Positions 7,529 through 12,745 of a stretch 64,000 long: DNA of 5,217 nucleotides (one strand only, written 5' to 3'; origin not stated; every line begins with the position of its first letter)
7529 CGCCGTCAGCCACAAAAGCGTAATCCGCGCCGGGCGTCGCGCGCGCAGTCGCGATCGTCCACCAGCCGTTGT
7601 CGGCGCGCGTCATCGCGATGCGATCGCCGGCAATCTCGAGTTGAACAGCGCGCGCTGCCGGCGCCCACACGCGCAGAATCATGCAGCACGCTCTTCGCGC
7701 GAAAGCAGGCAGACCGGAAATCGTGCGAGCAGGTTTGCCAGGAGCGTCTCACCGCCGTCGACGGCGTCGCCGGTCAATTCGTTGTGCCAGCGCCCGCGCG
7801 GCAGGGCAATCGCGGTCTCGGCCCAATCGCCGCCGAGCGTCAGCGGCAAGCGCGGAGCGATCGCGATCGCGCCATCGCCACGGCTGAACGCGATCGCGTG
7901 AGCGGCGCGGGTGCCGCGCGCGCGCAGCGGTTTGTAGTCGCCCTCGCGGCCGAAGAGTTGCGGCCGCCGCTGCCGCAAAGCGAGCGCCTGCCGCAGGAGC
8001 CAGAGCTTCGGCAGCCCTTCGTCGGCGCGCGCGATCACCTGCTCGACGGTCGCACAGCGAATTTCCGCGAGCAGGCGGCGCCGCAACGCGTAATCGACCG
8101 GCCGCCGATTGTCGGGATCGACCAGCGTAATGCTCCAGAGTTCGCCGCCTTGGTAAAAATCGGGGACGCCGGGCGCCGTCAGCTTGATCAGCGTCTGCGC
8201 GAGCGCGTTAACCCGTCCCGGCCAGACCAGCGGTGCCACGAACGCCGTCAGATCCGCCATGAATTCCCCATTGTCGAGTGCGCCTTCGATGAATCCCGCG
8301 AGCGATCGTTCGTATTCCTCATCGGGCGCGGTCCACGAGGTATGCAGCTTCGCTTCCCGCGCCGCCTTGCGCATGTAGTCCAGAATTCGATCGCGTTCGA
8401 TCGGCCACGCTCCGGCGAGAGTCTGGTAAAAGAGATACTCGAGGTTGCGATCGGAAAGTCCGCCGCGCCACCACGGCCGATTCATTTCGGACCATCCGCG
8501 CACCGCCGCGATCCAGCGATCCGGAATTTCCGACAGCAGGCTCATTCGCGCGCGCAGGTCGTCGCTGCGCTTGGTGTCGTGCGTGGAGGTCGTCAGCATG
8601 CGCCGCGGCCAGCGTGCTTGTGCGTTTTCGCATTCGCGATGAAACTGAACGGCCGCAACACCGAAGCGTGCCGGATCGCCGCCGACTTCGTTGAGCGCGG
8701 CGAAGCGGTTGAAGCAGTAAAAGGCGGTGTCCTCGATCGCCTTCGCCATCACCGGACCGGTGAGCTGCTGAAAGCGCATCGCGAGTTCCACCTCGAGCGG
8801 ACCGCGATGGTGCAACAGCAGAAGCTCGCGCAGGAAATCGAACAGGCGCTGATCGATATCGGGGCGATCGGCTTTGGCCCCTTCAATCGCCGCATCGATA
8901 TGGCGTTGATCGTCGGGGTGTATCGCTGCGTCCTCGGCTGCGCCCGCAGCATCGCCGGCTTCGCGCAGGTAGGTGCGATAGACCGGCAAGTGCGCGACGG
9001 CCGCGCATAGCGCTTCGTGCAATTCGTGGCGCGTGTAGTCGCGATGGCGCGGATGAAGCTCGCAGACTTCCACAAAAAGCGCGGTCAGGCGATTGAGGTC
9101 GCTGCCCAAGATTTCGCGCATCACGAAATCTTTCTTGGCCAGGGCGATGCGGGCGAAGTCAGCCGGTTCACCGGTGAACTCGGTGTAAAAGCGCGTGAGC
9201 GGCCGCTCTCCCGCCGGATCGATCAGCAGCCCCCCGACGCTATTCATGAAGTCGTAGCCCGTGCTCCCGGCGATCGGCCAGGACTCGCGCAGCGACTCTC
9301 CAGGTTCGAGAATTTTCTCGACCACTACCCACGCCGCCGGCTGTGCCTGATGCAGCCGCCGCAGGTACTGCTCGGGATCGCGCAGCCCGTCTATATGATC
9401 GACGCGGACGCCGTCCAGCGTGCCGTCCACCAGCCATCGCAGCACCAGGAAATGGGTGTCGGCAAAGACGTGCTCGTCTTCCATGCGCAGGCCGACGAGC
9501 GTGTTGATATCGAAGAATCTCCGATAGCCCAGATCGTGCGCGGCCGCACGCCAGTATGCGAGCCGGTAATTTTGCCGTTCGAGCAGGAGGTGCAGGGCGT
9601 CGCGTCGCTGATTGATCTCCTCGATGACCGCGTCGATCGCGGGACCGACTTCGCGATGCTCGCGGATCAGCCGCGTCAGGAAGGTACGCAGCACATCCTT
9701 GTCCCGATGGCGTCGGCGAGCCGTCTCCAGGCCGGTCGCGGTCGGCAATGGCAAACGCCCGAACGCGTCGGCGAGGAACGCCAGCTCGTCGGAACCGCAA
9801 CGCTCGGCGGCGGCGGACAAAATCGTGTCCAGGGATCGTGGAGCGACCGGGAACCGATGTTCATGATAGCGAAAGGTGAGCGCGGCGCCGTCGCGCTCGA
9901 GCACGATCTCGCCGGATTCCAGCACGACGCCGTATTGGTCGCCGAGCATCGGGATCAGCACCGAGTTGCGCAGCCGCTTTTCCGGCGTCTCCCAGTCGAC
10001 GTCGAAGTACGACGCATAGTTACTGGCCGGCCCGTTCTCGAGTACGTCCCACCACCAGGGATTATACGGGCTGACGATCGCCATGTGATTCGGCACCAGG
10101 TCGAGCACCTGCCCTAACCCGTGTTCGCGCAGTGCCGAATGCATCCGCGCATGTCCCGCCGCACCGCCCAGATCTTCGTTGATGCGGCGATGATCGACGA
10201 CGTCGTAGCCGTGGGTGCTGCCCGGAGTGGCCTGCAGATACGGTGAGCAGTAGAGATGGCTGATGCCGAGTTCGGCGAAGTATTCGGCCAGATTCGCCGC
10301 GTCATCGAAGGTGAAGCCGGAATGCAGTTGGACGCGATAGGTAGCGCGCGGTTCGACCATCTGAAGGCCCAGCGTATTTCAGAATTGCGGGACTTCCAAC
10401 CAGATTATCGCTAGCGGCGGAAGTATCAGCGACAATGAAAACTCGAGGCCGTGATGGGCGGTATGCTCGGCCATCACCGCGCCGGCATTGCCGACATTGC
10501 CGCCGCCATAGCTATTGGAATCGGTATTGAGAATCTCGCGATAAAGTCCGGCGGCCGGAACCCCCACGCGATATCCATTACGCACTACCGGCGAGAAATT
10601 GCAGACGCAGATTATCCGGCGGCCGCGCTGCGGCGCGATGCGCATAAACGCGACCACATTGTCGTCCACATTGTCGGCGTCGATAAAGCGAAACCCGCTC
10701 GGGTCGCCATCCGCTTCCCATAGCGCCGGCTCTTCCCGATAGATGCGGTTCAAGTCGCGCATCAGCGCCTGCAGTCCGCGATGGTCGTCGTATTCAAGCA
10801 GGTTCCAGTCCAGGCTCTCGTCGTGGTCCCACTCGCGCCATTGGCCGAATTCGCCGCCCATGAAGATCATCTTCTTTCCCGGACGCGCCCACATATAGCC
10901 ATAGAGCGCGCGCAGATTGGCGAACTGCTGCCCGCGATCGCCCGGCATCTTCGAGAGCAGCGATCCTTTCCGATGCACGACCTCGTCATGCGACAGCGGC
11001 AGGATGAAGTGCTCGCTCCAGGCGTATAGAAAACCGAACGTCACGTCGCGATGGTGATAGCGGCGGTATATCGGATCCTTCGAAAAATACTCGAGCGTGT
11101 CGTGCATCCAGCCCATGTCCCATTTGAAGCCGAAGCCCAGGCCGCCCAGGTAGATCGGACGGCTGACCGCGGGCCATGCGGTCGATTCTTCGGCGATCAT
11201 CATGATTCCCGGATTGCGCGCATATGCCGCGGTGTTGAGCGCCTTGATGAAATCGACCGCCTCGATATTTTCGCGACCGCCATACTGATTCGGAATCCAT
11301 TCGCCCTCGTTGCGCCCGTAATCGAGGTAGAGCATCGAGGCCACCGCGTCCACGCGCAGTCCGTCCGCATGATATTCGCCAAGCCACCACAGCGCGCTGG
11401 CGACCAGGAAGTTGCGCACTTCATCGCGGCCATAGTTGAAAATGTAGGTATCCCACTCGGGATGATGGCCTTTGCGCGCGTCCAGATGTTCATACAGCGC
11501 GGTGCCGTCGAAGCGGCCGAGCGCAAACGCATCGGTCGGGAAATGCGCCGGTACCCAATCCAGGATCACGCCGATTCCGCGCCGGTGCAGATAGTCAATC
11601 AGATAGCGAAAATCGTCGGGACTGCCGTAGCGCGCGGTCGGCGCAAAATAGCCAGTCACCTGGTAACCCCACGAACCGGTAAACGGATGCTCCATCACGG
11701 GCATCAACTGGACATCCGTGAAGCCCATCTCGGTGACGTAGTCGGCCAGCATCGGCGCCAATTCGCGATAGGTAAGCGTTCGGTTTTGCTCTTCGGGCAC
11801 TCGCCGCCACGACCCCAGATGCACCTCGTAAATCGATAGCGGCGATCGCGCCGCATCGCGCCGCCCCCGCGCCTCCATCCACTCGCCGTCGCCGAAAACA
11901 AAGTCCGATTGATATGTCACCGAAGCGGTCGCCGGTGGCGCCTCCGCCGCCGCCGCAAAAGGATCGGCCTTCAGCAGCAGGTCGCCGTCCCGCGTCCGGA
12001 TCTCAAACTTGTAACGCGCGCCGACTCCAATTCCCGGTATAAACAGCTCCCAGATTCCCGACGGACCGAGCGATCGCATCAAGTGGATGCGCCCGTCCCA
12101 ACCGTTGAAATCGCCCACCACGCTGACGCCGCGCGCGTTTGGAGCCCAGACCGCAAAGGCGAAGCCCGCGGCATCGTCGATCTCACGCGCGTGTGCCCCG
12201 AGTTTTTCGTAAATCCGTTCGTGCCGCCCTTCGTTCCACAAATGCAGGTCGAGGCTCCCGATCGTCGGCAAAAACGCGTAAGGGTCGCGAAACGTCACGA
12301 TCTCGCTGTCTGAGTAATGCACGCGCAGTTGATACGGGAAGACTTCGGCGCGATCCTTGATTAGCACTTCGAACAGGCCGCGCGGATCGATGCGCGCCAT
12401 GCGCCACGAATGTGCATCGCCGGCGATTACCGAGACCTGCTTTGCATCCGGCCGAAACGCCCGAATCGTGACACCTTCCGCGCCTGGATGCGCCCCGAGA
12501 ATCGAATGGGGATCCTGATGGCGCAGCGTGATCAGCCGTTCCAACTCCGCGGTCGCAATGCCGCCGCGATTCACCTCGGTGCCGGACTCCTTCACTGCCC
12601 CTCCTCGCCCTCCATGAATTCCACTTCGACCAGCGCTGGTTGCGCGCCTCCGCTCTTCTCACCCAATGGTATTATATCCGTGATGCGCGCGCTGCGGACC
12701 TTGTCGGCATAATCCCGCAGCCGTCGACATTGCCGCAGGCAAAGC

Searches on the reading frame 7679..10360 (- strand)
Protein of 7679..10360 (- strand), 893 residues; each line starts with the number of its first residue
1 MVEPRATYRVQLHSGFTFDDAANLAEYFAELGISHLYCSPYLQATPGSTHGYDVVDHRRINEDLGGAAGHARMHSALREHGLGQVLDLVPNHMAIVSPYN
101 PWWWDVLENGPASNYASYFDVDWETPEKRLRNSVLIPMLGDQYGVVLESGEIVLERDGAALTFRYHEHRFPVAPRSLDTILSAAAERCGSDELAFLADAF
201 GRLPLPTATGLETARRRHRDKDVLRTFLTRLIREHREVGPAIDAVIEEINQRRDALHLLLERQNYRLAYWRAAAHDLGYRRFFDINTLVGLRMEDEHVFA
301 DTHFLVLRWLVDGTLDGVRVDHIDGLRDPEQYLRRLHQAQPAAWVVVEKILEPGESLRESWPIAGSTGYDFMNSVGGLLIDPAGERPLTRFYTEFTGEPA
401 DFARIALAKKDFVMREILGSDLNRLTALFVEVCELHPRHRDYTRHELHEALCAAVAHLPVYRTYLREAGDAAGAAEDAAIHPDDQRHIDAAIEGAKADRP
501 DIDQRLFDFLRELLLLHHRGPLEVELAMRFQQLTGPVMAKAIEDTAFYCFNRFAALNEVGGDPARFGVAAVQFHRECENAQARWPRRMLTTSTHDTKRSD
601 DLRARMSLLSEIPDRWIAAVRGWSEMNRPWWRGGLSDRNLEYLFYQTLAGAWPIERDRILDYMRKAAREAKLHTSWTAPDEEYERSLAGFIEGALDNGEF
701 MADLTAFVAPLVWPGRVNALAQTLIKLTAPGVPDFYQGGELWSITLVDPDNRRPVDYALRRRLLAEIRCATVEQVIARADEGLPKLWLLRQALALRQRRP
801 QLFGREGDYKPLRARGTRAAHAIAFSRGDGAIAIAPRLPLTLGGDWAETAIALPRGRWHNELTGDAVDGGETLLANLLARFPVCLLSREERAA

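Call 30: search_protein_families(library=pfam, proteins=[window:7679-10360:-], max_evalue=0.0001)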
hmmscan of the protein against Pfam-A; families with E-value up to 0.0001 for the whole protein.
window:7679-10360:- (893 aa): 1 family
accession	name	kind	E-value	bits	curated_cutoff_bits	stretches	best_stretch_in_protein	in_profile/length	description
PF00128.31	Alpha-amylase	-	3.4e-13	50.1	22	1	26-128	26-121/446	Alpha amylase, catalytic domain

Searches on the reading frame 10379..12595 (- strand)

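Call 30: search_protein_families(library=pfam, proteins=[window:10379-12595:-], max_evalue=0.0001)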
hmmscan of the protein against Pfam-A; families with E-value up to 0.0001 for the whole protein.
window:10379-12595:- (738 aa): 4 families
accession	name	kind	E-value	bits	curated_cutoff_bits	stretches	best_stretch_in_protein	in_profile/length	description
PF22019.2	GlgB_N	-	2.8e-34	117.5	27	1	15-106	2-94/94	alpha-1,4-glucan branching enzyme GlgB, N-terminal domain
PF02922.24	CBM_48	-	8.6e-31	106.5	22.4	2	131-214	1-83/83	Carbohydrate-binding module 48 (Isoamylase N-terminal domain)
PF02806.24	Alpha-amylase_C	-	4.4e-23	81.9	21.2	1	637-735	1-94/95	Alpha amylase, C-terminal all-beta domain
PF00128.31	Alpha-amylase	-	4.6e-18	66.1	22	2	285-354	26-94/446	Alpha amylase, catalytic domain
